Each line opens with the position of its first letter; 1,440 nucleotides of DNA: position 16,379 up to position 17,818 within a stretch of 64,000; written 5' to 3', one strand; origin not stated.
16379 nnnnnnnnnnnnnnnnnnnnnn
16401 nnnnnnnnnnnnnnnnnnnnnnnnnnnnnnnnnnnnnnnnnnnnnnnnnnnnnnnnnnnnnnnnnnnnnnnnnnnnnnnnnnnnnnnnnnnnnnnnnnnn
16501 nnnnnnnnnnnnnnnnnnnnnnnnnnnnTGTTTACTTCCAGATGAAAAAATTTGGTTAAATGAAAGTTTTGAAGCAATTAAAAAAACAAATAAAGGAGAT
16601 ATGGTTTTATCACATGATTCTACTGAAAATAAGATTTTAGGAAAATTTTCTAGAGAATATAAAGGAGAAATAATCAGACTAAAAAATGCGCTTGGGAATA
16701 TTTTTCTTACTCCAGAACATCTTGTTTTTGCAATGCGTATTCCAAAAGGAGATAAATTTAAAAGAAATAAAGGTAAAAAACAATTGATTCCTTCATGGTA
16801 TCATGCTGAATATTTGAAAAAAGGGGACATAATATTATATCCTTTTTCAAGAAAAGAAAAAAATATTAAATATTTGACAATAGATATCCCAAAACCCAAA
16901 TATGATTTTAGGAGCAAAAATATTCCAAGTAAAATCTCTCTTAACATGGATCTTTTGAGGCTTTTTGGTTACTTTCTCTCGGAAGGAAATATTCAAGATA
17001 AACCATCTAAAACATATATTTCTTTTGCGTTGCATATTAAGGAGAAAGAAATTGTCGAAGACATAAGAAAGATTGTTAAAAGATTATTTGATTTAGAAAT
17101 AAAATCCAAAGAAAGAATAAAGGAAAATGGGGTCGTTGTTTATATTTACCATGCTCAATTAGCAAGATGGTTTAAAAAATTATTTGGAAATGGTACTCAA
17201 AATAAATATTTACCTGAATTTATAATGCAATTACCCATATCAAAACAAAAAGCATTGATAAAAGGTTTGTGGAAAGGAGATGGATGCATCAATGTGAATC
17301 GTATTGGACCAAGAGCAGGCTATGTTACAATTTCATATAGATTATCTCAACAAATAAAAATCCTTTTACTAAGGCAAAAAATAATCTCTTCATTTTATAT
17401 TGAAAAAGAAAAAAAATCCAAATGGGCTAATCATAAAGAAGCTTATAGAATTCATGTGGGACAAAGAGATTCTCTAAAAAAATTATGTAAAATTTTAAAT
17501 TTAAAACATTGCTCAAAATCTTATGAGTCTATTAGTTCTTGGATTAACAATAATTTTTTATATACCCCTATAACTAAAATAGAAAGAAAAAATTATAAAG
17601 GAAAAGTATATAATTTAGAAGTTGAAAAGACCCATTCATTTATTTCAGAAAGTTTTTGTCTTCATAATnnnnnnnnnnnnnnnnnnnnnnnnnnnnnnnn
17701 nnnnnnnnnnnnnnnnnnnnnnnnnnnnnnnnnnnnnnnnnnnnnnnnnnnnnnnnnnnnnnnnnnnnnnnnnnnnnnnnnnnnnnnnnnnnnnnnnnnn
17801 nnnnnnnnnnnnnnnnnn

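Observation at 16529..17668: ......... mini-intein inside the Fe-S scaffold IscU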

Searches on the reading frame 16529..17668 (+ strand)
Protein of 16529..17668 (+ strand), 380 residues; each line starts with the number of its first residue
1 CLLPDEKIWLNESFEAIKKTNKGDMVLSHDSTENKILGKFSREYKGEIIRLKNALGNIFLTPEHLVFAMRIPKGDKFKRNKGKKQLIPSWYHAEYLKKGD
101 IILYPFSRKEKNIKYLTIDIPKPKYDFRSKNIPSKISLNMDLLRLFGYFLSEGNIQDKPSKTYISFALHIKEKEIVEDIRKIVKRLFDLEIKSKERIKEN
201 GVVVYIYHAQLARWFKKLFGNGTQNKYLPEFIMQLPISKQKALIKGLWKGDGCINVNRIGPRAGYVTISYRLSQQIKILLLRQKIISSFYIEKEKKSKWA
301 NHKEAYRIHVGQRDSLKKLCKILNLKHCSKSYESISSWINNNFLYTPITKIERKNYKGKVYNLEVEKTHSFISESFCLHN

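Call 22: search_protein_representatives(protein=window:16529-17668:+)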
Query: 380 residues. Proteins with E-value up to 0.001 (for the whole library): 6981; up to 1e-10: 2732; up to 1e-30: 184. The best 150 are listed.
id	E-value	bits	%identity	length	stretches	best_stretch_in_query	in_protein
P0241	1.5e-141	488.2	59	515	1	1-380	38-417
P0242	1.9e-113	395.7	49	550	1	1-380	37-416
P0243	4.0e-107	374.9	59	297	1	3-296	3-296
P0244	6.7e-97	341.2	47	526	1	6-380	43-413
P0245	6.3e-95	334.7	44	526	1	1-380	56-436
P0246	1.1e-91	324.0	43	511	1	1-380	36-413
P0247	6.4e-85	301.8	28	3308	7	1-380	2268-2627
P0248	8.1e-85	301.5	42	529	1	1-380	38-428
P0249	3.6e-80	286.2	39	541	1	1-380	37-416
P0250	3.0e-79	283.1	46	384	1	88-380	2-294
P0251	1.1e-70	255.0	39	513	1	1-380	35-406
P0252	1.1e-68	248.4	39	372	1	6-332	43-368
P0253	1.7e-66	241.2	36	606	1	1-380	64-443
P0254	6.8e-66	239.2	38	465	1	1-380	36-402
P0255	1.8e-59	218.1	39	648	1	1-380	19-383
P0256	1.3e-58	215.2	40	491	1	1-380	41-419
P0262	1.8e-52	195.0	37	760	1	1-380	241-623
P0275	2.4e-47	178.2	31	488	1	5-380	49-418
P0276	1.1e-45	172.7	39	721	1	1-380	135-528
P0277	1.6e-45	172.1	35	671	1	1-380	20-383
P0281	1.8e-44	168.7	33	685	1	1-374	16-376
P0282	1.8e-44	168.7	35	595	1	1-380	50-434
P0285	4.3e-44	167.4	39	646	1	1-380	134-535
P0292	6.5e-42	160.3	35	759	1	1-380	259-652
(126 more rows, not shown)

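Call 24: search_protein_families(library=pfam, proteins=[P0255, P0256, P0262, P0275, P0276, P0277, P0281, P0282, P0285, P0292], max_evalue=0.00001)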
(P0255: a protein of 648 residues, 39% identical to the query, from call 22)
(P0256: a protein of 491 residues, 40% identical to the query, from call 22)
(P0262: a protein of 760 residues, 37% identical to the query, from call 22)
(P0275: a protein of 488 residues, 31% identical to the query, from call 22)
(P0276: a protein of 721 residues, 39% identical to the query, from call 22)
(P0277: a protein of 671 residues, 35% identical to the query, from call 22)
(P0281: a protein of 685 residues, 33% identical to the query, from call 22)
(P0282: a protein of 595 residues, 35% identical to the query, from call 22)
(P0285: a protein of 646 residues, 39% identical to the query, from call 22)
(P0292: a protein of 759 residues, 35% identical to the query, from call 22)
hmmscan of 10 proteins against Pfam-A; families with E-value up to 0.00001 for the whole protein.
P0255 (648 aa): 4 families
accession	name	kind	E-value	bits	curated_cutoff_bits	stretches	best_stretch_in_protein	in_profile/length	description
PF02775.26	TPP_enzyme_C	-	2.8e-28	99.1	21.9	1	413-560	2-151/151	Thiamine pyrophosphate enzyme, C-terminal TPP binding domain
PF12367.13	PFO_beta_C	-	1.5e-23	83.1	24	1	564-627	1-64/66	Pyruvate ferredoxin oxidoreductase beta subunit C terminal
PF14528.11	LAGLIDADG_3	-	4.3e-14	53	22.5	1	249-319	2-75/82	LAGLIDADG-like domain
PF14890.11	Intein_splicing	-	1.4e-07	31.9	35.8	1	52-383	36-155/155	Intein splicing domain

P0256 (491 aa): 2 families
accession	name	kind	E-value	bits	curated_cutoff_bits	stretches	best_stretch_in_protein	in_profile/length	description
PF14528.11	LAGLIDADG_3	-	2.6e-12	47.3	22.5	1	285-359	2-79/82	LAGLIDADG-like domain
PF14890.11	Intein_splicing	-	5.4e-11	43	35.8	1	65-419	36-155/155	Intein splicing domain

P0262 (760 aa): 4 families
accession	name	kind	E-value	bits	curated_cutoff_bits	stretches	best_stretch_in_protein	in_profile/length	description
PF03721.20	UDPG_MGDP_dh_N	-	1.6e-50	171.7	27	1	4-182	2-178/187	UDP-glucose/GDP-mannose dehydrogenase family, NAD binding domain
PF00984.24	UDPG_MGDP_dh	-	2.9e-15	56.6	25.4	1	186-242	10-64/94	UDP-glucose/GDP-mannose dehydrogenase family, central domain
PF14528.11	LAGLIDADG_3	-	4.6e-12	46.5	22.5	1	480-561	2-79/82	LAGLIDADG-like domain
PF13403.11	Hint_2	-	1.1e-06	29.6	28.4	1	241-297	2-58/147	Hint domain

P0275 (488 aa): 5 families
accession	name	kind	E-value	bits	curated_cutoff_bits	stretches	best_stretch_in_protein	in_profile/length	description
PF14528.11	LAGLIDADG_3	-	3e-18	66.3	22.5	1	281-358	3-79/82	LAGLIDADG-like domain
PF14890.11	Intein_splicing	-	1e-09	38.8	35.8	1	60-418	11-155/155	Intein splicing domain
PF00037.32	Fer4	-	2.2e-09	37.1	21.1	0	465-484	5-24/24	4Fe-4S binding domain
PF01079.26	Hint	-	2.1e-06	27.9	29.7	1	37-150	5-120/213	Hint module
PF12838.12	Fer4_7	-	5.7e-06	27.1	27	0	419-482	2-52/52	4Fe-4S dicluster domain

P0276 (721 aa): 8 families
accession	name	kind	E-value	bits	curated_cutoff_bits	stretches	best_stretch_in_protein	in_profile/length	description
PF07992.20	Pyr_redox_2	-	4.8e-39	135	26.1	2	524-680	128-280/291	Pyridine nucleotide-disulphide oxidoreductase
PF13738.12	Pyr_redox_3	-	1.3e-16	61.2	30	1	534-657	162-295/305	Pyridine nucleotide-disulphide oxidoreductase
PF14528.11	LAGLIDADG_3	-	4.4e-10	40.1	22.5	0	382-425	5-52/82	LAGLIDADG-like domain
PF00070.33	Pyr_redox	-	6.1e-09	36.7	22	1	539-610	2-80/82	Pyridine nucleotide-disulphide oxidoreductase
PF14890.11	Intein_splicing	-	2.7e-07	30.9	35.8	1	168-528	36-155/155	Intein splicing domain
PF00890.30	FAD_binding_2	-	3.1e-07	30.4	20.4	0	6-59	1-56/414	FAD binding domain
PF01266.30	DAO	-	3.6e-07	30.5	27.9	0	6-46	1-43/353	FAD dependent oxidoreductase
PF12831.13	FAD_oxidored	-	5.8e-07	29.6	27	0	6-53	1-53/416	FAD dependent oxidoreductase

P0277 (671 aa): 4 families
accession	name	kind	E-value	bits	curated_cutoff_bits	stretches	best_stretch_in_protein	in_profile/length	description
PF02775.26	TPP_enzyme_C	-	1.3e-28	100.2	21.9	1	413-560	2-151/151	Thiamine pyrophosphate enzyme, C-terminal TPP binding domain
PF14528.11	LAGLIDADG_3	-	6.2e-10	39.7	22.5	1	250-316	4-72/82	LAGLIDADG-like domain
PF12367.13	PFO_beta_C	-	4.3e-09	36.8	24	1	564-640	1-63/66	Pyruvate ferredoxin oxidoreductase beta subunit C terminal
PF14890.11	Intein_splicing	-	6.2e-08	33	35.8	1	55-383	38-155/155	Intein splicing domain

P0281 (685 aa): 4 families
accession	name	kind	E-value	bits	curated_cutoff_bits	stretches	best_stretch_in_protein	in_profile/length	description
PF02775.26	TPP_enzyme_C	-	4.1e-29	101.8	21.9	1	412-559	2-151/151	Thiamine pyrophosphate enzyme, C-terminal TPP binding domain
PF14528.11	LAGLIDADG_3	-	5.5e-13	49.4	22.5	1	247-324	2-82/82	LAGLIDADG-like domain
PF12367.13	PFO_beta_C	-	1.1e-10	41.9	24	1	563-649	1-63/66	Pyruvate ferredoxin oxidoreductase beta subunit C terminal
PF14890.11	Intein_splicing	-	3e-08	34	35.8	1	47-374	34-147/155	Intein splicing domain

P0282 (595 aa): 6 families
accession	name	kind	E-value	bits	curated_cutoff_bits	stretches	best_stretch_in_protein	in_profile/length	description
PF14528.11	LAGLIDADG_3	-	4.2e-09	37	22.5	0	289-364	3-72/82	LAGLIDADG-like domain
PF08241.18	Methyltransf_11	-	7.1e-09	36.6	21.2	1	435-526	5-95/95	Methyltransferase domain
PF13489.12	Methyltransf_23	-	1.7e-07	31.5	27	1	437-532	33-122/164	Methyltransferase domain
PF08242.18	Methyltransf_12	-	8.8e-07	30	30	1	435-524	5-98/98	Methyltransferase domain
PF14890.11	Intein_splicing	-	9.7e-07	29.2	35.8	1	82-434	35-155/155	Intein splicing domain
PF13403.11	Hint_2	-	2.4e-06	28.4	28.4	1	50-102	2-54/147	Hint domain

P0285 (646 aa): 5 families
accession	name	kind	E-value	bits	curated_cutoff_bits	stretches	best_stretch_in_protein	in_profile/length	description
PF14528.11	LAGLIDADG_3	-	3e-17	63.1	22.5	1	395-453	3-64/82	LAGLIDADG-like domain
PF13649.12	Methyltransf_25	-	1.4e-08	35.8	27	1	66-139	1-80/97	Methyltransferase domain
PF13489.12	Methyltransf_23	-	2.9e-08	34.1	27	1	51-132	11-89/164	Methyltransferase domain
PF08241.18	Methyltransf_11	-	6.6e-08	33.5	21.2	1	67-132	1-68/95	Methyltransferase domain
PF13847.12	Methyltransf_31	-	7.1e-07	29.4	27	1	64-132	5-82/145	Methyltransferase domain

P0292 (759 aa): 4 families
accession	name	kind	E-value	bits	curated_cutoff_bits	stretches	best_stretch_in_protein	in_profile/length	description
PF00534.26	Glycos_transf_1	-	1.6e-11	44.5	26.4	1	653-686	108-141/172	Glycosyl transferases group 1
PF14890.11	Intein_splicing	-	3.3e-11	43.6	35.8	1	273-652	21-155/155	Intein splicing domain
PF14528.11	LAGLIDADG_3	-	3.2e-10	40.5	22.5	0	507-557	3-52/82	LAGLIDADG-like domain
PF13692.12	Glyco_trans_1_4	-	2e-09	38.3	27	1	650-688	89-127/142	Glycosyl transferases group 1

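Call 47: find_related_loci(query=A2, collection=genome_contigs, flank=2500)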
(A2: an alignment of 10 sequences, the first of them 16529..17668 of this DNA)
Query A2 (380 aa) in genome_contigs; peptide patterns used: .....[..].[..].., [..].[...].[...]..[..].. (x = any residue, [..] = any of these).
600 stretches matched a pattern (row limit reached: there are more); 517 encode a relative of the query (tblastn E <= 1e-3); the best 80 are kept; 80 distinct loci.
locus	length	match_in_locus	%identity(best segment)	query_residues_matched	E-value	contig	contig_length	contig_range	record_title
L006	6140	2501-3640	69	1-380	8e-180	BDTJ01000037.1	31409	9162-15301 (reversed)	Archaeon BMS3Abin17 DNA, contig: NODE_10, whole genome shotgun sequence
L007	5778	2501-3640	68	1-380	5e-170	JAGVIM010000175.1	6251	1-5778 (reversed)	MAG: Nanoarchaeota archaeon isolate DeMMO1_8 c_000000021233, whole genome shotgun sequence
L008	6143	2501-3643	65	1-380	8e-167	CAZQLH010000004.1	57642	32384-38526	MAG TPA_asm: uncultured Candidatus Saccharibacteria bacterium isolate SRP077602_co6_254 genome assembly, contig: NODE_84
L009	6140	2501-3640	65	1-380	2e-158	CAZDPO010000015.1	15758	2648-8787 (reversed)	MAG TPA_asm: Candidatus Woesearchaeota archaeon isolate SRP178699_co1_618 genome assembly, contig: NODE_4759_length_1575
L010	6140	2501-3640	57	1-380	8e-151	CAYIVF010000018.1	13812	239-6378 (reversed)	MAG TPA_asm: uncultured Candidatus Saccharibacteria bacterium isolate ERP119705_co5_43 genome assembly, contig: NODE_555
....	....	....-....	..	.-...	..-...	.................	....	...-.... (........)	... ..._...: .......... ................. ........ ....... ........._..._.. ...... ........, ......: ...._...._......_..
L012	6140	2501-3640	58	1-380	2e-148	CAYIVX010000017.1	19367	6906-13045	MAG TPA_asm: Candidatus Woesearchaeota archaeon isolate ERP119705_co5_617 genome assembly, contig: NODE_3450_length_1936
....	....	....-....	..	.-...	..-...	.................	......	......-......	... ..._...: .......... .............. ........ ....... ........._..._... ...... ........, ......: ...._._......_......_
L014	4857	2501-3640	58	1-380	3e-145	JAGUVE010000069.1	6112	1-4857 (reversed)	MAG: Parcubacteria group bacterium isolate DeMMO5_22 c_000000002611, whole genome shotgun sequence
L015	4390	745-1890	55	1-380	2e-142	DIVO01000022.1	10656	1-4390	MAG TPA_asm: Patescibacteria group bacterium UBA6130 UBA6130_contig_73195, whole genome shotgun sequence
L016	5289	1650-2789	57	1-380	5e-137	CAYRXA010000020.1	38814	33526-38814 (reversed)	MAG TPA_asm: uncultured Candidatus Saccharibacteria bacterium isolate SRP067234_co1_76 genome assembly, contig: k99_7767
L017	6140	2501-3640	59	1-380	3e-133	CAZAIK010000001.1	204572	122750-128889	MAG TPA_asm: uncultured Methanosarcinales archaeon isolate SRP141376_co1_293 genome assembly, contig: NODE_91_length_204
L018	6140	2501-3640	53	1-380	7e-132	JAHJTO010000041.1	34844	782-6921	MAG: Nanoarchaeota archaeon isolate OS_PC_MetaG.mb.56 OS_PC_MetaG.mb.56_k141_389403, whole genome shotgun sequence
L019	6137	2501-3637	52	1-380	4e-131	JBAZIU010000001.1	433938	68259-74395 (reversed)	MAG: Candidatus Paceibacterota bacterium isolate SO_2017_LW4_102 scaffold_54_c1_LW137-91_2017, whole genome shotgun sequ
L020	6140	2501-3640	51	1-380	1e-129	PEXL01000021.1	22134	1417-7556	MAG: Candidatus Diapherotrites archaeon CG08_land_8_20_14_0_20_34_12 CG08_land_8_20_14_0.20_scaffold_842_c, whole genome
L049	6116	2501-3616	43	1-380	2e-82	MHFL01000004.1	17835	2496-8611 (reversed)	MAG: Omnitrophica bacterium RIFCSPLOWO2_01_FULL_45_10 rifcsplowo2_01_scaffold_13609, whole genome shotgun sequence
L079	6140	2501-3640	49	1-380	9e-125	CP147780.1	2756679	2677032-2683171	MAG: Candidatus Atabeyarchaeum deiterrae isolate SRVP18_Atabeyarchaeia-2 chromosome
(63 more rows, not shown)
